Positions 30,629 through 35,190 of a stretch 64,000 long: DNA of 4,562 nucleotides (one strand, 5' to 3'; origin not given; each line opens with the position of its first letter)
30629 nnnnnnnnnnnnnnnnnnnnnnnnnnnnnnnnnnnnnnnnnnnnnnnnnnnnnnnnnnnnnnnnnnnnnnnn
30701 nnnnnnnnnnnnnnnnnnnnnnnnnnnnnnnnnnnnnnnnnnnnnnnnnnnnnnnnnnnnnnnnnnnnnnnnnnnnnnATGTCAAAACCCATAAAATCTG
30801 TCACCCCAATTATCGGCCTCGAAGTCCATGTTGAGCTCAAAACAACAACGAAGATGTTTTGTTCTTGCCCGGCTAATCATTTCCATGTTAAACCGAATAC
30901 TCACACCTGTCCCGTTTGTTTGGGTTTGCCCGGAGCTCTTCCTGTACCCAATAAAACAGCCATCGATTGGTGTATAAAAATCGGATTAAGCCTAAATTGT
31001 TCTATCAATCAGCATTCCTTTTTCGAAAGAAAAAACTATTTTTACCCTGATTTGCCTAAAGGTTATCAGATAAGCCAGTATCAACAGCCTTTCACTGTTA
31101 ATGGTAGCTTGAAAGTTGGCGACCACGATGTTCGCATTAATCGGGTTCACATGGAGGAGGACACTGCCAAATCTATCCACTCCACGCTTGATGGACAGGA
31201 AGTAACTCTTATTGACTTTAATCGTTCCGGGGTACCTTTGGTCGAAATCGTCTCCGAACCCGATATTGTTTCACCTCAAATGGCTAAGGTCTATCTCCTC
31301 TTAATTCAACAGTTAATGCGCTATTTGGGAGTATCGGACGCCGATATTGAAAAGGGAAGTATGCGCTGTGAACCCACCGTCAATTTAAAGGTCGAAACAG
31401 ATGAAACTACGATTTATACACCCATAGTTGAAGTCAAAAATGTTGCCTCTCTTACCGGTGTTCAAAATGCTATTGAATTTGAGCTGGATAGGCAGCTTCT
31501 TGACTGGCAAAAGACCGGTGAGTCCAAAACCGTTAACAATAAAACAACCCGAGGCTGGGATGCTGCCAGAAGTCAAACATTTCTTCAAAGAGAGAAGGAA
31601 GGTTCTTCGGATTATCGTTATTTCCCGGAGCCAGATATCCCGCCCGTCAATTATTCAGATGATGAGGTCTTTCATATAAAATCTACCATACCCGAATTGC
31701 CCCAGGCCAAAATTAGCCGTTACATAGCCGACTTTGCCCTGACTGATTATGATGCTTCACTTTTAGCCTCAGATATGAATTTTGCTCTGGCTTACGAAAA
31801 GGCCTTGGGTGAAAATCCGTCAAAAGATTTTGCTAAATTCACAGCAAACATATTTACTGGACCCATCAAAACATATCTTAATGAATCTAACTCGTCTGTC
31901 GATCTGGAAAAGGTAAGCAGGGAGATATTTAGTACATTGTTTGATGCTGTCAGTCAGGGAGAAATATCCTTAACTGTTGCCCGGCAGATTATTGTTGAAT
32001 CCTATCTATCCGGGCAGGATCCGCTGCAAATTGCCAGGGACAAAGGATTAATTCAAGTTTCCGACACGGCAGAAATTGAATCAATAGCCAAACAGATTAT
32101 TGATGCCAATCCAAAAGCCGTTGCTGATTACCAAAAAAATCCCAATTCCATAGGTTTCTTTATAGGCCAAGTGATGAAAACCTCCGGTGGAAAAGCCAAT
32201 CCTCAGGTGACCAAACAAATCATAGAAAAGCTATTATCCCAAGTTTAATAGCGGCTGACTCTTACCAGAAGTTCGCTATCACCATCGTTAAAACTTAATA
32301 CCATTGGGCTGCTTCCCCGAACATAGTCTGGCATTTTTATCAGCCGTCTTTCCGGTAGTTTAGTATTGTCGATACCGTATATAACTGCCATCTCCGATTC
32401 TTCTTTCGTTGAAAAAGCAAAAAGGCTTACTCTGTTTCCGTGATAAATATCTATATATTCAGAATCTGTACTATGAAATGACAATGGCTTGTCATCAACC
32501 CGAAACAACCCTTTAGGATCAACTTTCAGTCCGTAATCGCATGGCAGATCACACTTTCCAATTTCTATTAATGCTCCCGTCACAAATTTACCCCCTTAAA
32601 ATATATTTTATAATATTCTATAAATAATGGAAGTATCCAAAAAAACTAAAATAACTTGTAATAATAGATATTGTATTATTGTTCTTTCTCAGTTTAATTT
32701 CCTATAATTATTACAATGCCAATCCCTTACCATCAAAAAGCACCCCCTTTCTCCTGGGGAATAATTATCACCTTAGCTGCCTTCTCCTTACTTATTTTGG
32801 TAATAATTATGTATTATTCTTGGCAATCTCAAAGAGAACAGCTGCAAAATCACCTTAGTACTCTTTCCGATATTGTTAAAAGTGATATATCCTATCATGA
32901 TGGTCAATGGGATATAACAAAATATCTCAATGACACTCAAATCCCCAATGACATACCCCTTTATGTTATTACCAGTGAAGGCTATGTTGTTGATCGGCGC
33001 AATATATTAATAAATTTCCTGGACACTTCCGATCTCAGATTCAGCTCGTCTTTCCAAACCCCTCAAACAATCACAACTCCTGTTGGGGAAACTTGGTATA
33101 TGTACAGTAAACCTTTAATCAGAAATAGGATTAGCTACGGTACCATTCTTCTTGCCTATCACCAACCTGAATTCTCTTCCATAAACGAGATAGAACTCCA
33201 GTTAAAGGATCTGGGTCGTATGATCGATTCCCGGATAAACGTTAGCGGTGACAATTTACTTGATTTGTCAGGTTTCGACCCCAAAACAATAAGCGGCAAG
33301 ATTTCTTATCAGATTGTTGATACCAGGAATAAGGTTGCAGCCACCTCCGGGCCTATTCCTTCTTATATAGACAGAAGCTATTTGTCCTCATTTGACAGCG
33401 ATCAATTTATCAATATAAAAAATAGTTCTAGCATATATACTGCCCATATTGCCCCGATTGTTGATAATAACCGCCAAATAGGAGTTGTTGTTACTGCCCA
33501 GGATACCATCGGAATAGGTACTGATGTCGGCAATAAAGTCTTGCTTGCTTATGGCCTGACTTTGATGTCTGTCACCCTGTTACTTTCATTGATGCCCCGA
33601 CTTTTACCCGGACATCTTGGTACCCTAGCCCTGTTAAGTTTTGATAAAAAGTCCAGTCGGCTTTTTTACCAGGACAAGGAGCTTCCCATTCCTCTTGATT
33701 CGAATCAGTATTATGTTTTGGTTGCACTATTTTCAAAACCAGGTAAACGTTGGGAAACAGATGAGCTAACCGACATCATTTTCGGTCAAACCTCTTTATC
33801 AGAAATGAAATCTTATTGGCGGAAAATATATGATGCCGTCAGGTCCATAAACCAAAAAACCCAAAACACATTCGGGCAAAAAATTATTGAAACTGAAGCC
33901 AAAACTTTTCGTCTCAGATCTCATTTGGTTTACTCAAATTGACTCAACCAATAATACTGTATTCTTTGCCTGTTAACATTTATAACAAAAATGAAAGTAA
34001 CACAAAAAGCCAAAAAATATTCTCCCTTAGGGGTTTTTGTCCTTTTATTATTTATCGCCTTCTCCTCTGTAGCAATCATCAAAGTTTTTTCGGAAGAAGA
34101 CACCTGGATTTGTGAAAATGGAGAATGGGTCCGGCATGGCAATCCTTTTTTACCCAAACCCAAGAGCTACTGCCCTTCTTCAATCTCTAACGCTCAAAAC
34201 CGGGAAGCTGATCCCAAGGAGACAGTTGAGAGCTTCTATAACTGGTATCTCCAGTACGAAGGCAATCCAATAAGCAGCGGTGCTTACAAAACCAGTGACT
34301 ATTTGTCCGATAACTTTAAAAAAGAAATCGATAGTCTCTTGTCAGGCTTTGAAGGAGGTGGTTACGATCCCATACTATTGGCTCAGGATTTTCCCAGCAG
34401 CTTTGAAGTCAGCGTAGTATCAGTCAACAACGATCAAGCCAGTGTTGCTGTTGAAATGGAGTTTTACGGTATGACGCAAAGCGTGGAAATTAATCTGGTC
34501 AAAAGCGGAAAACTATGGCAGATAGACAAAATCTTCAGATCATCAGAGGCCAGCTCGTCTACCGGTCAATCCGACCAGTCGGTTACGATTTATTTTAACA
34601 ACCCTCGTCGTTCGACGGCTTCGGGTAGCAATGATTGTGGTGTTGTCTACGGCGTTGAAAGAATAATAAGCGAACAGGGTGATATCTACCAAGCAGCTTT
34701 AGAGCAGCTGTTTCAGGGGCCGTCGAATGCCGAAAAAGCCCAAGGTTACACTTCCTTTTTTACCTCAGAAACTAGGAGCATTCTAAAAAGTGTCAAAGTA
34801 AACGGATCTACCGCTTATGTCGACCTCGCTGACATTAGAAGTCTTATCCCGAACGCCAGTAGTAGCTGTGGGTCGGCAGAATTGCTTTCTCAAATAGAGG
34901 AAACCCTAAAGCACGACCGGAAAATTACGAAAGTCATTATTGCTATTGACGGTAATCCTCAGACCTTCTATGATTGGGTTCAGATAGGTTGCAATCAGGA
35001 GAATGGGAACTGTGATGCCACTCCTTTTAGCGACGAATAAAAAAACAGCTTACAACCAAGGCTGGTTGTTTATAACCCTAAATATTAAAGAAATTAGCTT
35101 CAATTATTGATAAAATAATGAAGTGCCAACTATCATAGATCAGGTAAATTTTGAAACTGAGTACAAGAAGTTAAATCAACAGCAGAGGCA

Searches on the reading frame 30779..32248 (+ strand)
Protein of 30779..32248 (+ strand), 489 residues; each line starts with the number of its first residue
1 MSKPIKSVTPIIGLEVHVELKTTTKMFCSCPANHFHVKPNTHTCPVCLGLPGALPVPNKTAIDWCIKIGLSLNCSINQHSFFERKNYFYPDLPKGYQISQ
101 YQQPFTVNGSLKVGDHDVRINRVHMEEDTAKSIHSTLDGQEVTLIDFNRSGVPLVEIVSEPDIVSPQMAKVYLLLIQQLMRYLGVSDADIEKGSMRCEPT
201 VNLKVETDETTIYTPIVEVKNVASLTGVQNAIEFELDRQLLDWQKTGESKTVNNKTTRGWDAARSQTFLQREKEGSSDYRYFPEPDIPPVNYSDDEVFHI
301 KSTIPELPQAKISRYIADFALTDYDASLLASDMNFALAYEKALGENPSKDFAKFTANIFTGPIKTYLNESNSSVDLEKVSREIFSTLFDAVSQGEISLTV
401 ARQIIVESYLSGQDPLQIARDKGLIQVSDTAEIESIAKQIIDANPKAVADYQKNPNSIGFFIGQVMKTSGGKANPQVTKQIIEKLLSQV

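Call 38: search_protein_families(library=pfam, proteins=[window:30779-32248:+], max_evalue=0.001)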
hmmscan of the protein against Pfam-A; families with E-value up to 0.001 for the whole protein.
window:30779-32248:+ (489 aa): 2 families
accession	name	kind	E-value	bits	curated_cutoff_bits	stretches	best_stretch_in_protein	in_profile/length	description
PF02934.20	GatB_N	-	9.9e-103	343.5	23.4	1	11-295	2-274/277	GatB/GatE catalytic domain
PF02637.23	GatB_Yqey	-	7.2e-35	120.5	27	1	349-486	11-148/148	GatB domain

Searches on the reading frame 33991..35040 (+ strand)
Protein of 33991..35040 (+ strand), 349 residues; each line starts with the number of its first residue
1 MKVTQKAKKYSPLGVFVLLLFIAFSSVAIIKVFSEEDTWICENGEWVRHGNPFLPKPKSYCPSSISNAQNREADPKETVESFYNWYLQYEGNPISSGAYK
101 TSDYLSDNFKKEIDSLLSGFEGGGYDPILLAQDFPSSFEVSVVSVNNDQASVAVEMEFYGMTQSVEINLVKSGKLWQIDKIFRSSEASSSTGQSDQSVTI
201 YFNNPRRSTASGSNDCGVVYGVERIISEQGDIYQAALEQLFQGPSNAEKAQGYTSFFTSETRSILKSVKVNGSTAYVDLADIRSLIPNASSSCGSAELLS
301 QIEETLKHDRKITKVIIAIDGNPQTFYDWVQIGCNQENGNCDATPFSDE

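Call 38: search_protein_families(library=pfam, proteins=[window:33991-35040:+], max_evalue=0.001)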
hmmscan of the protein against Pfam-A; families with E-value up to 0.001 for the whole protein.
window:33991-35040:+ (349 aa): 2 families
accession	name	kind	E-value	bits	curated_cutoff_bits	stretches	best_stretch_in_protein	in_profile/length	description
PF10646.14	Germane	-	1.2e-12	48.9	23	1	200-324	2-116/117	Sporulation and spore germination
PF12883.13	DUF3828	-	0.00023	21.9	26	1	75-181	2-120/125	Protein of unknown function (DUF3828)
